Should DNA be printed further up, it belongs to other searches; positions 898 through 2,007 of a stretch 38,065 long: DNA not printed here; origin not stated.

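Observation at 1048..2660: Second, low-GC tyrosine recombinase translationally coupled to an HsdM-like protein that lacks the catalytic NPPF motif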

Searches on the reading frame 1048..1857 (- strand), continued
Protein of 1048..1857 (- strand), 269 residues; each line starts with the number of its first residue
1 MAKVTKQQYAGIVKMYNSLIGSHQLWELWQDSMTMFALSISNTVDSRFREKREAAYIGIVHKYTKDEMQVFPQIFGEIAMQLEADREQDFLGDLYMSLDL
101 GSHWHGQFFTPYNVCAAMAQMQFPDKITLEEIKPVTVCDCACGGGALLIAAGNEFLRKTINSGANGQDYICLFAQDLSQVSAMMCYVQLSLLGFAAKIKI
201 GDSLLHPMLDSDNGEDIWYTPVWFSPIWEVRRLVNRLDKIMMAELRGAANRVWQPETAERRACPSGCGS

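Call 17: search_solved_structures(query=A1, max_evalue=1, show_alignments=3)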
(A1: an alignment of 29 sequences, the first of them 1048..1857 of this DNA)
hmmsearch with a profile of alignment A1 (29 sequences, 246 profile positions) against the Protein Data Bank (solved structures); distinct sequences matched with E-value up to 1: 9.
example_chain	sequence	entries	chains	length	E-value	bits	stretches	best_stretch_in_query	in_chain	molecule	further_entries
7bst_D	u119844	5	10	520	2.7e-07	33.4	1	85-178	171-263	Type I restriction enzyme EcoR124II M protein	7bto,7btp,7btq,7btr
3lkd_A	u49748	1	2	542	6.7e-06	28.8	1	65-193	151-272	Type I restriction-modification system methyltransferase subunit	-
7qw5_A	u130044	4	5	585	0.00036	23.1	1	103-157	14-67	Modification methylase BseCI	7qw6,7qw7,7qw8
8w0p_A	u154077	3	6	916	0.00056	22.5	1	88-162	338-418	RM.BsaXI | site-specific DNA-methyltransferase (adenine-specific)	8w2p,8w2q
7vru_A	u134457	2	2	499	0.001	21.6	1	99-207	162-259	Site-specific DNA-methyltransferase (adenine-specific)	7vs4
2okc_A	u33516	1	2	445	0.0018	20.8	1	78-162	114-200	Type I restriction enzyme StySJI M protein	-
7vru_B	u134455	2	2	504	0.042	16.4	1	85-229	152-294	Site-specific DNA-methyltransferase (adenine-specific)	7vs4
3ufb_A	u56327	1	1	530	0.082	15.4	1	103-163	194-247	Type I restriction-modification system methyltransferase subunit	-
8c45_A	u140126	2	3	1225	0.56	12.7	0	131-168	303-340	site-specific DNA-methyltransferase (adenine-specific)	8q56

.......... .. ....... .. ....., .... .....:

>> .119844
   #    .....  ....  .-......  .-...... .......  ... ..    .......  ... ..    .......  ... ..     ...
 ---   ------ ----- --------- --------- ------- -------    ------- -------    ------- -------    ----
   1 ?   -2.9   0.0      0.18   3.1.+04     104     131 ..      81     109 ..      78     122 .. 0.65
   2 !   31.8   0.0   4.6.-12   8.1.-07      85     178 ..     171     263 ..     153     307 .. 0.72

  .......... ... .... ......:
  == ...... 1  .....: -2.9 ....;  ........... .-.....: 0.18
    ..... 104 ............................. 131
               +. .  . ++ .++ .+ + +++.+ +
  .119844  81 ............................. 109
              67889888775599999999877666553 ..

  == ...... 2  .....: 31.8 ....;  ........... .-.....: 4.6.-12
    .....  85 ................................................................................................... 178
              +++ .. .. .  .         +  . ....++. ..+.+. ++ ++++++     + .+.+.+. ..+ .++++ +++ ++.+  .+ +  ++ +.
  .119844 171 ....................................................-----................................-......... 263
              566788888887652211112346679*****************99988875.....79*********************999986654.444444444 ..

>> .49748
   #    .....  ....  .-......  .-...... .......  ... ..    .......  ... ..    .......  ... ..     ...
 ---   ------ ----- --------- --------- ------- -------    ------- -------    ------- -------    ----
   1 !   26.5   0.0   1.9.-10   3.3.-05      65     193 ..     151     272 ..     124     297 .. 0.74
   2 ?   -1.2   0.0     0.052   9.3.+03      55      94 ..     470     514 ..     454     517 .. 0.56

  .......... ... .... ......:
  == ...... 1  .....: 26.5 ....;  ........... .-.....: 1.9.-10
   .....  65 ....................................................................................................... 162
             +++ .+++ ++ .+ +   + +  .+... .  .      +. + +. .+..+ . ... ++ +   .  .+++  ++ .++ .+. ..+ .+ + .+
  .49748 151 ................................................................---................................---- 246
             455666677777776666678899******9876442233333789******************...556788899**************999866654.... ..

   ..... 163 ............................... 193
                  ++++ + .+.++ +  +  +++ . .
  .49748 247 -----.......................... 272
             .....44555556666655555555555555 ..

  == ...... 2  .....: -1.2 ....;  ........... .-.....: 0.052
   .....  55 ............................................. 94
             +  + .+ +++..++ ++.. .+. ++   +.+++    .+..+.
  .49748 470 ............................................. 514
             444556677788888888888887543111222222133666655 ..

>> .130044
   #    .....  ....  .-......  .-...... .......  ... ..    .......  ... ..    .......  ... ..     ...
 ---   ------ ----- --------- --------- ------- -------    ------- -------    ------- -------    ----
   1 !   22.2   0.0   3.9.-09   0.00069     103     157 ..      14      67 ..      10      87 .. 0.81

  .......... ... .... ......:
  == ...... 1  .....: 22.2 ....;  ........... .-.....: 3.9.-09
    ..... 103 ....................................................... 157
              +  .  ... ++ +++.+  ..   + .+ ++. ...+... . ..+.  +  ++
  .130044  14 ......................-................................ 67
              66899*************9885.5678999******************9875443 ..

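Call 20: find_related_loci(query=A2, collection=viral_contigs, flank=6000)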
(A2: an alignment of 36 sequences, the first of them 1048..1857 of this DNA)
Query A2 (269 aa) in viral_contigs; peptide patterns used: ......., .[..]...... (x = any residue, [..] = any of these).
599 stretches matched a pattern (row limit reached: there are more); 559 encode a relative of the query (tblastn E <= 1e-3); the best 80 are kept; 80 distinct loci.
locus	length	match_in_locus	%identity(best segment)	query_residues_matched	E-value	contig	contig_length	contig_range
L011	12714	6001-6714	73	4-240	9e-124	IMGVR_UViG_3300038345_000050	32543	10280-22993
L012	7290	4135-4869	71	1-243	3e-123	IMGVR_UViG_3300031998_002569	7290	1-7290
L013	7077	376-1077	62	4-237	1e-103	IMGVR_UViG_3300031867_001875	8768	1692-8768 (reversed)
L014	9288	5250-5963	58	1-238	8e-96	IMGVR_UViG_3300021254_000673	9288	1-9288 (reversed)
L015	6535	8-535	70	66-240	2e-82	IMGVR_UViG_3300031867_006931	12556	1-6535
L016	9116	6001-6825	42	1-269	1e-70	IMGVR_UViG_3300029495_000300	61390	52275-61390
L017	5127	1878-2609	45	1-241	2e-70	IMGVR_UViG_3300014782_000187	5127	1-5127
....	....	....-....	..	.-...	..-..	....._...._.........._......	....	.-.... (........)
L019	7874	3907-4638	45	1-241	3e-70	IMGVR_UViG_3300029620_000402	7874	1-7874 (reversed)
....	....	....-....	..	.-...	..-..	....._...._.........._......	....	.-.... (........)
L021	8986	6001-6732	45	1-241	3e-70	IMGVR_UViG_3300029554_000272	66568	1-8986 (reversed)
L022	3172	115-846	45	1-241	1e-70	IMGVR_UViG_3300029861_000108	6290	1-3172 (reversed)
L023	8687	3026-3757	45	1-241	1e-69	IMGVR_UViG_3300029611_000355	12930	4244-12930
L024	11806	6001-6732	45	1-241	9e-70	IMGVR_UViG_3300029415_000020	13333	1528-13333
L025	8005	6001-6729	44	1-240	1e-69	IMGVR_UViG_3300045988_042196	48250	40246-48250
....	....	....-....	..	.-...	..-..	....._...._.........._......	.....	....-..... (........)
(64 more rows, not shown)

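Call 25: search_protein_families(library=ncbifam, proteins=[window:1048-1857:-], max_evalue=0.01)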
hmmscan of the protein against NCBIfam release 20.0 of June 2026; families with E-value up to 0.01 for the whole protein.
window:1048-1857:- (269 aa): 3 families
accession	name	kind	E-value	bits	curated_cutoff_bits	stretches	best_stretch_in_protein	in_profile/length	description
NF047738.1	antiphage_MADS2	equivalog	0.00012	20.5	720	1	105-162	310-360/654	methylation-associated defense system DNA methyltransferase MAD2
TIGR02987.1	met_A_Alw26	exception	0.0033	16.2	353.5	1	105-175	3-73/523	Alw26I/Eco31I/Esp3I family type II restriction adenine-specific DNA-methyltransferase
TIGR00497.1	hsdM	equivalog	0.0047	15.7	242.75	1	103-187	197-276/515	type I restriction-modification system subunit M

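Call 26: search_protein_families(library=padloc, proteins=[window:1048-1857:-], max_evalue=0.01)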
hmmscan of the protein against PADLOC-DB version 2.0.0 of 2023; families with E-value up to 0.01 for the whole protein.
window:1048-1857:- (269 aa): 16 families
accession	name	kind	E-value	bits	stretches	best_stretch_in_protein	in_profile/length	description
PDLC03021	MTase_I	-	5.8e-08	30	1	81-211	136-268/491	Type I methyltransferase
PDLC03027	MTase_I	-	4.2e-07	26.8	1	68-214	115-253/810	Type I methyltransferase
PDLC03624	REase_MTase_IIG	-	6.8e-07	25.5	1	80-156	391-469/1271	Type IIG restriction enzyme-methyltransferase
PDLC03022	MTase_I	-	1.1e-06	25.3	1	73-215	150-291/857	Type I methyltransferase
PDLC03033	MTase_I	-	2e-06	25.1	1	106-199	202-281/541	Type I methyltransferase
PDLC03029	MTase_I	-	2.3e-06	24.4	1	106-206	177-274/661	Type I methyltransferase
PDLC03025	MTase_I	-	1.4e-05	22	1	79-206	132-258/569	Type I methyltransferase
PDLC03035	MTase_I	-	1.4e-05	21.9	1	61-203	125-260/653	Type I methyltransferase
PDLC04134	mad2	-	0.0003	17.7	1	103-158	268-314/492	mads_2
PDLC03240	MTase_II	-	0.00066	16.6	1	105-253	183-314/511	Type II methyltransferase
PDLC03338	MTase_II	-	0.00071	16.4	1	36-178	61-197/604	Type II methyltransferase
PDLC03020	MTase_I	-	0.00075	16.7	1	104-194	183-265/410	Type I methyltransferase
PDLC03026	MTase_I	-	0.0009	16.5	1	104-204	141-244/487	Type I methyltransferase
PDLC03018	MTase_I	-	0.0012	15.3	1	105-163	306-356/749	Type I methyltransferase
PDLC03318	MTase_II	-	0.0039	13.6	1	105-162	343-393/723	Type II methyltransferase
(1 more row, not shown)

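Call 27: predict_structure(alignment_id=A2)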
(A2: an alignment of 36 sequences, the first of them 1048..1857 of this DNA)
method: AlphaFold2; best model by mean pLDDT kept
length: 269 residues; sequences in the alignment: 36
mean_pLDDT: 86.4   pTM: 0.83
mean pLDDT of the five models: 86.4, 86.1, 85.9, 82.4, 81.2
residues with pLDDT >= 90: 160; 70-90: 76; 50-70: 27; < 50: 6
segments of 3 or more residues with pLDDT < 50: none
pLDDT, mean of each block of 10 residues (from residue 1): 69 93 90 98 94 97 97 98 94 88 63 92 89 86 82 95 92 91 95 95 81 89 93 82 75 58 54
secondary structure, 60 per line:
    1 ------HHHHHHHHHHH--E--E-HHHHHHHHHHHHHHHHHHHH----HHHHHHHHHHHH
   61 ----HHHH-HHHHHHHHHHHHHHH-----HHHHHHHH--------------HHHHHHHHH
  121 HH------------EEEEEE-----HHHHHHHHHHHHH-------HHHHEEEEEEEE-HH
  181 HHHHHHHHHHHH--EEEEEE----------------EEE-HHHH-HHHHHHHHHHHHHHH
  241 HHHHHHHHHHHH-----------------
elements in order: H7-17 H25-44 H49-60 H65-68 H70-84 H90-97 H112-122 E135-140 H146-158 H166-169 E170-177 H179-192 E195-200 E217-219 H221-224 H226-252

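Call 32: fold_search(model_id=the predicted structure, library=pdb)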
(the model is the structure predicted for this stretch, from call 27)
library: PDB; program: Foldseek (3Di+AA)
matches with E <= 10: 217; with E <= 0.001: 0
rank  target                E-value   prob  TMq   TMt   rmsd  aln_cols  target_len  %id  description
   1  3lkd_A                7.3e-03  0.98  0.36  0.23  10.9       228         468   21  Crystal Structure of the type I restriction-modification system methyltransferase subunit from Streptococcus thermophi (released 2010-02-09)
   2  7vs4_B                1.1e-02  0.99  0.39  0.23   8.7       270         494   15  Crystal structure of PacII_M1M2S-DNA(m6A)-SAH complex (released 2022-11-30)
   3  3lkd_B                1.9e-02  0.82  0.30  0.19  14.7       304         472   13  Crystal Structure of the type I restriction-modification system methyltransferase subunit from Streptococcus thermophi (released 2010-02-09)
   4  7vru_B                2.8e-02  0.96  0.38  0.23   9.7       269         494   13  Crystal structure of PacII_M1M2S-DNA-SAH complex (released 2022-11-30)
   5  3khk_B                4.6e-02  0.89  0.36  0.22  12.8       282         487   14  Crystal structure of type-I restriction-modification system methylation subunit (MM_0429) from Methanosarchina mazei. (released 2010-01-19)
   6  2f8l                  9.4e-02  0.85  0.34  0.29  10.4       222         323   14  Crystal structure of a putative class i s-adenosylmethionine-dependent methyltransferase (lmo1582) from listeria monocyt (released 2006-01-17)
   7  7vs4_A                1.3e-01  0.75  0.26  0.16  10.5       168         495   15  Crystal structure of PacII_M1M2S-DNA(m6A)-SAH complex (released 2022-11-30)
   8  3khk_A                1.5e-01  0.89  0.29  0.17   9.0       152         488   18  Crystal structure of type-I restriction-modification system methylation subunit (MM_0429) from Methanosarchina mazei. (released 2010-01-19)
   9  5egp_B                2.3e-01  0.77  0.22  0.21   4.7        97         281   22  Crystal structure of the S-methyltransferase TmtA (released 2016-02-03)
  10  5jgk_A                2.4e-01  0.77  0.25  0.24   4.6       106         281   22  Crystal structure of GtmA in complex with SAH (released 2017-03-01)
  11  5egp_A                2.6e-01  0.75  0.25  0.24   4.6       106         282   22  Crystal structure of the S-methyltransferase TmtA (released 2016-02-03)
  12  7uci_B                3.4e-01  0.28  0.28  0.12  17.3       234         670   16  SxtA Methyltransferase and decarboxylase didomain in complex with Mn2+ and SAH (released 2022-06-01)
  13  8h4q_A                4.7e-01  0.47  0.22  0.14   7.0       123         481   18  Aspergillomarasmine A biosynthese complex with OPS (released 2023-10-18)
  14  7dsr_A                5.0e-01  0.07  0.17  0.13  17.5       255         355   10  Anthranilate phosphoribosyltransferase variant Gly141Asn from Saccharomyces cerevisiae in complex with 4-fluoroanthran (released 2021-03-17)
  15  5b04_B                1.0e+00  0.11  0.20  0.17  18.0       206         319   13  Crystal structure of the eukaryotic translation initiation factor 2B from Schizosaccharomyces pombe (released 2016-02-24)
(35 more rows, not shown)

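Call 33: fold_search(model_id=the predicted structure, library=viral)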
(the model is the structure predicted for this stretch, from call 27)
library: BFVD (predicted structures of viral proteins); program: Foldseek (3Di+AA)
matches with E <= 10: 164; with E <= 0.001: 2
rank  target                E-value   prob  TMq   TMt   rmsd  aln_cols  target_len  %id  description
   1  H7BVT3                3.5e-11  1.00  0.48  0.81   3.3       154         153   45  (no name in the UniProt tables at hand)
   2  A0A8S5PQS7            8.3e-07  1.00  0.50  0.58   7.0       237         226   19  site-specific DNA-methyltransferase (adenine-specific) [Siphoviridae sp. ctZro7]
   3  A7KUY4                4.1e-03  1.00  0.48  0.57   6.7       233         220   14  (no name in the UniProt tables at hand)
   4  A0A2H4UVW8            2.2e-02  0.99  0.40  0.14   8.0       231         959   16  site-specific DNA-methyltransferase (adenine-specific) [Bodo saltans virus]
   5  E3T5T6                2.3e-01  0.69  0.39  0.14   8.8       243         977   11  Putative type I restriction modification enzyme, M and S domains [Cafeteria roenbergensis virus (strain BV-PW1)]
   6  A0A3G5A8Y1            3.1e-01  0.33  0.20  0.06  10.2       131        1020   16  site-specific DNA-methyltransferase (adenine-specific) [Hyperionvirus sp.]
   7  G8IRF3                3.1e-01  0.12  0.14  0.15  16.1       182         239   12  Phosphoribosyl transferase [Mycobacterium phage Saintus]
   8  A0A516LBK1            3.5e-01  0.57  0.24  0.15   6.9       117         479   16  (no name in the UniProt tables at hand)
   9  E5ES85                3.5e-01  0.47  0.19  0.51   5.2        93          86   13  (no name in the UniProt tables at hand)
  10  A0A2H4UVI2            3.7e-01  0.66  0.42  0.15   6.8       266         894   13  site-specific DNA-methyltransferase (adenine-specific) [Bodo saltans virus]
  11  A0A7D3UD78            3.7e-01  0.08  0.18  0.11  15.3       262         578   12  Nonstructural protein [Parvoviridae sp.]
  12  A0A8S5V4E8            4.2e-01  0.60  0.26  0.25   4.4       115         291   20  site-specific DNA-methyltransferase (adenine-specific) [Siphoviridae sp. ct87j35]
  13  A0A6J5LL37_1          5.5e-01  0.07  0.14  0.06  14.3       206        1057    8  Large polyvalent protein associated domain-containing protein [uncultured Caudovirales phage]
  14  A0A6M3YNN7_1          5.5e-01  0.04  0.13  0.05  18.6       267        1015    8  Polyprotein [Riboviria sp.]
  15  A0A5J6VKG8            6.5e-01  0.08  0.18  0.20  20.8       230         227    7  Uncharacterized protein [Megaviridae environmental sample]
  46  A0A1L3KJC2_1          2.5e+00  0.01  0.13  0.04  28.4       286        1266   13  (no name in the UniProt tables at hand)
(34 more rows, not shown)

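Call 35: find_related_loci(query=window:1048-1857:-, collection=metagenome_contigs, flank=5000)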
Query window:1048-1857:- (269 aa) in metagenome_contigs; peptide patterns used: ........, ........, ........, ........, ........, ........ (x = any residue, [..] = any of these).
27 stretches matched a pattern; 13 encode a relative of the query (tblastn E <= 1e-3); 13 distinct loci.
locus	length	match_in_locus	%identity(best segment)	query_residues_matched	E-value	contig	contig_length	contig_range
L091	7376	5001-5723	81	2-242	7e-138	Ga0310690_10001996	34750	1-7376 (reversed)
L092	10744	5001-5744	73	1-246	6e-129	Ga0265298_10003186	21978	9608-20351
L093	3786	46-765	72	4-242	3e-127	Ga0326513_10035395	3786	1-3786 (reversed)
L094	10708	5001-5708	74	4-238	1e-124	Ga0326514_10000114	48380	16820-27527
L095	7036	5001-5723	73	4-243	3e-124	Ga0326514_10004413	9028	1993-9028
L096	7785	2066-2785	72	4-242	3e-124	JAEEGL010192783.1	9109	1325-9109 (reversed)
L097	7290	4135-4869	71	1-243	3e-124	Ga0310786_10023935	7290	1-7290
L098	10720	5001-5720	71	4-242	4e-123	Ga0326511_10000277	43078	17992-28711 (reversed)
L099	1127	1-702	73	6-238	3e-132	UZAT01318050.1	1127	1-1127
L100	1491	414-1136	66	1-240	6e-122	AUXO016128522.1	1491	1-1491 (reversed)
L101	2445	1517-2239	65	1-240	4e-115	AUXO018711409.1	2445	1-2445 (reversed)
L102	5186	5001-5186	63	1-62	2e-23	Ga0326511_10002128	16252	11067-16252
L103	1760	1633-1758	98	1-42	2e-22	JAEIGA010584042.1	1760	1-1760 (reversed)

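Call 40: find_encoding_contigs(protein=P0001, flank=5000, max_places=4)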
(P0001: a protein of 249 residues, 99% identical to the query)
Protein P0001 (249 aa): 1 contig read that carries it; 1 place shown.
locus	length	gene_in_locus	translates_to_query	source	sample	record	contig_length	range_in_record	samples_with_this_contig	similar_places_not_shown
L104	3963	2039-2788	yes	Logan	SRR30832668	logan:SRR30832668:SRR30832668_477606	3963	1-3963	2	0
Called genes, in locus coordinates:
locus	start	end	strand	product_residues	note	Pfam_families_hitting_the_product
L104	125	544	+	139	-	-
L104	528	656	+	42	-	-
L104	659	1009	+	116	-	-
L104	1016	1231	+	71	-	-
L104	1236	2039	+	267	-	PF02899:Phage_int_SAM_1 (faint), PF13495:Phage_int_SAM_4 (faint), PF00589:Phage_integrase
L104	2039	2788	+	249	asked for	PF02384:N6_Mtase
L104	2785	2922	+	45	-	-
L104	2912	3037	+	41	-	-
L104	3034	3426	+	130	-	PF08281:Sigma70_r4_2 (weak)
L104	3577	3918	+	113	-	-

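Call 41: find_encoding_contigs(protein=window:1048-1857:-, flank=10000, max_places=4)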
Protein window:1048-1857:- (269 aa): no gene with exactly this product is on record in the collection.
